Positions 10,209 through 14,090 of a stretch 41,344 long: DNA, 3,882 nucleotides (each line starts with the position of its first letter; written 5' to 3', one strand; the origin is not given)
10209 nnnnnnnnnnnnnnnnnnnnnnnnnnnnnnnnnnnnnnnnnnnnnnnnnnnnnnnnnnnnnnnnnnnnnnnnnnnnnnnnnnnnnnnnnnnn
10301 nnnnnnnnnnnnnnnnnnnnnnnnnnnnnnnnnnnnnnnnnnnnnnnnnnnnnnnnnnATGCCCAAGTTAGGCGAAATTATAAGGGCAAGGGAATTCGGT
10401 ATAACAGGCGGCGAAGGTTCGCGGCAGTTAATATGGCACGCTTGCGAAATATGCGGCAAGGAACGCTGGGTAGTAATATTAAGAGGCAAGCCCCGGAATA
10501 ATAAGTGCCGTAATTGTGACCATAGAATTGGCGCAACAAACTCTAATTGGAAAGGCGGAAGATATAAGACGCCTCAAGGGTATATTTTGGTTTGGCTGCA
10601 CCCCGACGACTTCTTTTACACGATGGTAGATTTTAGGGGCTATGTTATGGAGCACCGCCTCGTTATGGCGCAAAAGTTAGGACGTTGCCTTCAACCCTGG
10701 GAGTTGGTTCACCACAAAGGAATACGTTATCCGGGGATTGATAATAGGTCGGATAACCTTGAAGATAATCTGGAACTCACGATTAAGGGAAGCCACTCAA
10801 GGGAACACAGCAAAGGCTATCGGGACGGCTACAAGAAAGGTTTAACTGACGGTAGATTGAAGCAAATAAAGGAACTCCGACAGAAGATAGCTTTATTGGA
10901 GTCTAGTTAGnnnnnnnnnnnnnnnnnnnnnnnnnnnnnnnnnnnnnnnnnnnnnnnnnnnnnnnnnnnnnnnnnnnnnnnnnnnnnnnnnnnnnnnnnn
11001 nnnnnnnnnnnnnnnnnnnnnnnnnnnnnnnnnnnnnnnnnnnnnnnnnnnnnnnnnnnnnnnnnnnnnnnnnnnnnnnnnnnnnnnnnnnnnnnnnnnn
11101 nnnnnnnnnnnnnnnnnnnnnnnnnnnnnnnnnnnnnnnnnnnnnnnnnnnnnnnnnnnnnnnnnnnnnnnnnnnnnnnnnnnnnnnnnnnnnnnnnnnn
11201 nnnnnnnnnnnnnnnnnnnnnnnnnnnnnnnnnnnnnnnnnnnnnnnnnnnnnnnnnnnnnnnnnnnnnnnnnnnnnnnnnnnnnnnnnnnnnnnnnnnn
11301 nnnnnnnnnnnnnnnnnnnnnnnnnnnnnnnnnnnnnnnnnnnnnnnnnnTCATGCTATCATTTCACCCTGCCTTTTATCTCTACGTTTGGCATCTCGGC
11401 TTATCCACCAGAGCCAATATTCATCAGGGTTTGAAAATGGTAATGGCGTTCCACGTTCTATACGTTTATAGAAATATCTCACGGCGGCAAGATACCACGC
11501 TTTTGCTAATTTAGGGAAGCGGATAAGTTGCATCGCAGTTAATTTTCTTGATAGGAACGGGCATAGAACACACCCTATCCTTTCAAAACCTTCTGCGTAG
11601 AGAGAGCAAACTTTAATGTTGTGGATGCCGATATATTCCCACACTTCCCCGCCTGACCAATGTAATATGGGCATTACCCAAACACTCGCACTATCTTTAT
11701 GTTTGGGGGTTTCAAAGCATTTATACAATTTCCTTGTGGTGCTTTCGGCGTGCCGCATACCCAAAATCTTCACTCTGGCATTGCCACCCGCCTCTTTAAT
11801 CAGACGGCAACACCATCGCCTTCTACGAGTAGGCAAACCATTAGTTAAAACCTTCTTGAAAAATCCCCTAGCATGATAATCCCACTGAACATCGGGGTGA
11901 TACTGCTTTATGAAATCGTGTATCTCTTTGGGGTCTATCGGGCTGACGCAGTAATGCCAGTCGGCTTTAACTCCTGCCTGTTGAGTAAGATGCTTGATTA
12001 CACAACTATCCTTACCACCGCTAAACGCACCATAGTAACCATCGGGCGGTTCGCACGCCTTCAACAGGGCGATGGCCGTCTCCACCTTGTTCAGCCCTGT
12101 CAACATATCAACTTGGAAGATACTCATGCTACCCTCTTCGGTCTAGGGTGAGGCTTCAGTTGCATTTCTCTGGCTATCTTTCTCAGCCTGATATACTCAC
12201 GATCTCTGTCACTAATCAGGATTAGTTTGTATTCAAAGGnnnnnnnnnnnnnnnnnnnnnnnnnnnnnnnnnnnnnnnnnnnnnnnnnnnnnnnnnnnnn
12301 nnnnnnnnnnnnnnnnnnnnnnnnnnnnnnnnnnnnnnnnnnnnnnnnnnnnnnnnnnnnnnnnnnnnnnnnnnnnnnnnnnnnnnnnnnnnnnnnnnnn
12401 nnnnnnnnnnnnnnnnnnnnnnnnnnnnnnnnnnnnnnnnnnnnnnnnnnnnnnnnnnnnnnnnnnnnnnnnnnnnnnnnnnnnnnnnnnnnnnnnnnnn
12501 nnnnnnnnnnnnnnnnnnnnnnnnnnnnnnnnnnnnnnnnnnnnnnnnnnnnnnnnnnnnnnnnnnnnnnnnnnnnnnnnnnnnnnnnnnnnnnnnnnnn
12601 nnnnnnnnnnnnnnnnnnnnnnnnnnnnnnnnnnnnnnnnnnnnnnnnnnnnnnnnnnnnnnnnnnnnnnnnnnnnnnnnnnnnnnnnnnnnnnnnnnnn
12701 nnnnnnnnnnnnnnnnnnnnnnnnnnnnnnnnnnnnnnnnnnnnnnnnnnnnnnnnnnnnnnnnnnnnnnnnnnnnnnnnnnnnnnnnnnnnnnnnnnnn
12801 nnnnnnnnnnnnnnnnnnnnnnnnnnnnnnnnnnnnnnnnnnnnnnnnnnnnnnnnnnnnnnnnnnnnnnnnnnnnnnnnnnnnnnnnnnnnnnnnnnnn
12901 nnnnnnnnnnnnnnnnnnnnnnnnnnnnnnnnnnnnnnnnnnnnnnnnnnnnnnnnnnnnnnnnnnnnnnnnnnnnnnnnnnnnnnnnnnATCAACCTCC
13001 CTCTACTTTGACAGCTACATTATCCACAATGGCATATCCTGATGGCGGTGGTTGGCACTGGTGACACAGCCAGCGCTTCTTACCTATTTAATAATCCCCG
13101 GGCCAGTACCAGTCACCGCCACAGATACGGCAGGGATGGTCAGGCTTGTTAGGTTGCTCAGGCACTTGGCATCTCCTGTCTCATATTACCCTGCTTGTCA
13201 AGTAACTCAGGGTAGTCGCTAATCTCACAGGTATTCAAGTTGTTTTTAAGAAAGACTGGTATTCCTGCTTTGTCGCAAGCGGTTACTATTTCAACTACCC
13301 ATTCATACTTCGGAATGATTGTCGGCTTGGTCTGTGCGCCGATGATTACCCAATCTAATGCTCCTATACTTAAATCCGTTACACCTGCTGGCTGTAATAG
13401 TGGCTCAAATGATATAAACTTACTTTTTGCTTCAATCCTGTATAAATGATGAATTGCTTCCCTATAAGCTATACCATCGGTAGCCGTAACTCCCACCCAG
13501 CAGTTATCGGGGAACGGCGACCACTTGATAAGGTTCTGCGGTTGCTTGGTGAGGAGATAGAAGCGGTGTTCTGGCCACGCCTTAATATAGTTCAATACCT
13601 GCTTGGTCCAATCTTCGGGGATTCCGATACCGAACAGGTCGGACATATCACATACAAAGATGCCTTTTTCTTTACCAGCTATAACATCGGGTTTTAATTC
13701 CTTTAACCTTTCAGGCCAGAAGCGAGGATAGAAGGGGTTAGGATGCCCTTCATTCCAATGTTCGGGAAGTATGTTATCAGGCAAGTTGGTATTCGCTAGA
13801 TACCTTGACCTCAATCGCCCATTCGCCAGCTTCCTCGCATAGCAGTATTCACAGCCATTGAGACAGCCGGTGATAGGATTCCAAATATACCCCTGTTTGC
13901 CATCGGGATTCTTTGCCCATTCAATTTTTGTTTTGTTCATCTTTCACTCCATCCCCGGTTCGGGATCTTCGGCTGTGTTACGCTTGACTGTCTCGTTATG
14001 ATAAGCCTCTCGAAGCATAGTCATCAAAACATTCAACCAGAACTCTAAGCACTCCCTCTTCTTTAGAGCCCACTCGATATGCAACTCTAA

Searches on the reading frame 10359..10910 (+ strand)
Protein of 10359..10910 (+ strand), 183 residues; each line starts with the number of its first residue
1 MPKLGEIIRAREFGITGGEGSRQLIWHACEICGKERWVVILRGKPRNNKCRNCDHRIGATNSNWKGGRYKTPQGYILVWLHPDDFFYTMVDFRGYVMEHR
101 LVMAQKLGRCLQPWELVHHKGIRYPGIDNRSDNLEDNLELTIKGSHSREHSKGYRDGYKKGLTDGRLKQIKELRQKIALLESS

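Call 100: search_protein_families(library=phrogs, max_evalue=0.001, proteins=[window:10359-10910:+])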
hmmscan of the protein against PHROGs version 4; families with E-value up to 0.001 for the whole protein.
window:10359-10910:+ (183 aa): 7 families
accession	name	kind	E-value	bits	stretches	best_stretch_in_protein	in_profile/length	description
phrog_20891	-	DNA, RNA and nucleotide metabolism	7.3e-16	59.5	1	23-143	86-195/219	HNH endonuclease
phrog_10730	-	DNA, RNA and nucleotide metabolism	8.7e-13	49.5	1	60-148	61-139/234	HNH endonuclease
phrog_7545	-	DNA, RNA and nucleotide metabolism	4.1e-08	34.6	1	69-156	62-139/160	HNH endonuclease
phrog_19902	-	DNA, RNA and nucleotide metabolism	2.4e-06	28.4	1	27-148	12-133/221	HNH endonuclease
phrog_21964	-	DNA, RNA and nucleotide metabolism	8.3e-05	23.3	1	56-156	131-218/244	HNH endonuclease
phrog_15471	-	DNA, RNA and nucleotide metabolism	9.5e-05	23.3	1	93-163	29-90/183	HNH endonuclease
phrog_14913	-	DNA, RNA and nucleotide metabolism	0.00043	21.4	0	93-150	37-88/149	HNH endonuclease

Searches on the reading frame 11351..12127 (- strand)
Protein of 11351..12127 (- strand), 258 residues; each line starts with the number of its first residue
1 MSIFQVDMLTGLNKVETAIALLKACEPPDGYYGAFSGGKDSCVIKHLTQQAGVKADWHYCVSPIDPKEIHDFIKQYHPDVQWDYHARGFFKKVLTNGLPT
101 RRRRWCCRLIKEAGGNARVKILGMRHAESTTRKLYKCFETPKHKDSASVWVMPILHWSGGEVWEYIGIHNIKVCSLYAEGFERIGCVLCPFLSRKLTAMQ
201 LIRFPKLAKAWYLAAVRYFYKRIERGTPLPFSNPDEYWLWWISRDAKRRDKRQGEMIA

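Call 100: search_protein_families(library=phrogs, max_evalue=0.001, proteins=[window:11351-12127:-])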
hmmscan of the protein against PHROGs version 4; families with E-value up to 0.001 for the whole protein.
window:11351-12127:- (258 aa): 2 families
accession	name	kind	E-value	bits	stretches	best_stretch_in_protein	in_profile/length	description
phrog_424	-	moron, auxiliary metabolic gene and host takeover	1e-26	94.9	1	28-227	160-376/460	phosphoadenosine phosphosulfate reductase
phrog_2302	-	moron, auxiliary metabolic gene and host takeover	5.1e-12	46.4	1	118-178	162-225/381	phosphoadenosine phosphosulfate reductase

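Call 102: search_protein_families(library=pfam, max_evalue=0.01, proteins=[window:11351-12127:-])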
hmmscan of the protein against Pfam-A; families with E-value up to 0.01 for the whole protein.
window:11351-12127:- (258 aa): 1 family
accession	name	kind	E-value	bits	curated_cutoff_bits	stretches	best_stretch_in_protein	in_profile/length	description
PF01507.26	PAPS_reduct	-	4e-22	79.5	22.5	1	34-190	5-173/175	Phosphoadenosine phosphosulfate reductase domain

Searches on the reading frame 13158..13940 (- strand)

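Call 100: search_protein_families(library=phrogs, max_evalue=0.001, proteins=[window:13158-13940:-])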
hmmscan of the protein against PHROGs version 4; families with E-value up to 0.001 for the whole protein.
window:13158-13940:- (260 aa): 2 families
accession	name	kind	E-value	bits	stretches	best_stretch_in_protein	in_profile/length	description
phrog_2045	-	unknown function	8.1e-51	174.2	1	1-242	2-239/299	-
phrog_13321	-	unknown function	0.00055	20.2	1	10-39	36-65/307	-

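Call 102: search_protein_families(library=pfam, max_evalue=0.01, proteins=[window:13158-13940:-])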
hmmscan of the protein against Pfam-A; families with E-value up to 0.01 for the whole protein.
window:13158-13940:- (260 aa): 2 families
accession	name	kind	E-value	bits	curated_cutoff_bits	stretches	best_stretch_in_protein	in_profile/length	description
PF07505.17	DUF5131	-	6.3e-39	134.4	28.9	1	3-233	1-214/243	Protein of unknown function (DUF5131)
PF04055.27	Radical_SAM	-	0.0027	18.4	29.5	0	21-45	2-21/166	Radical SAM superfamily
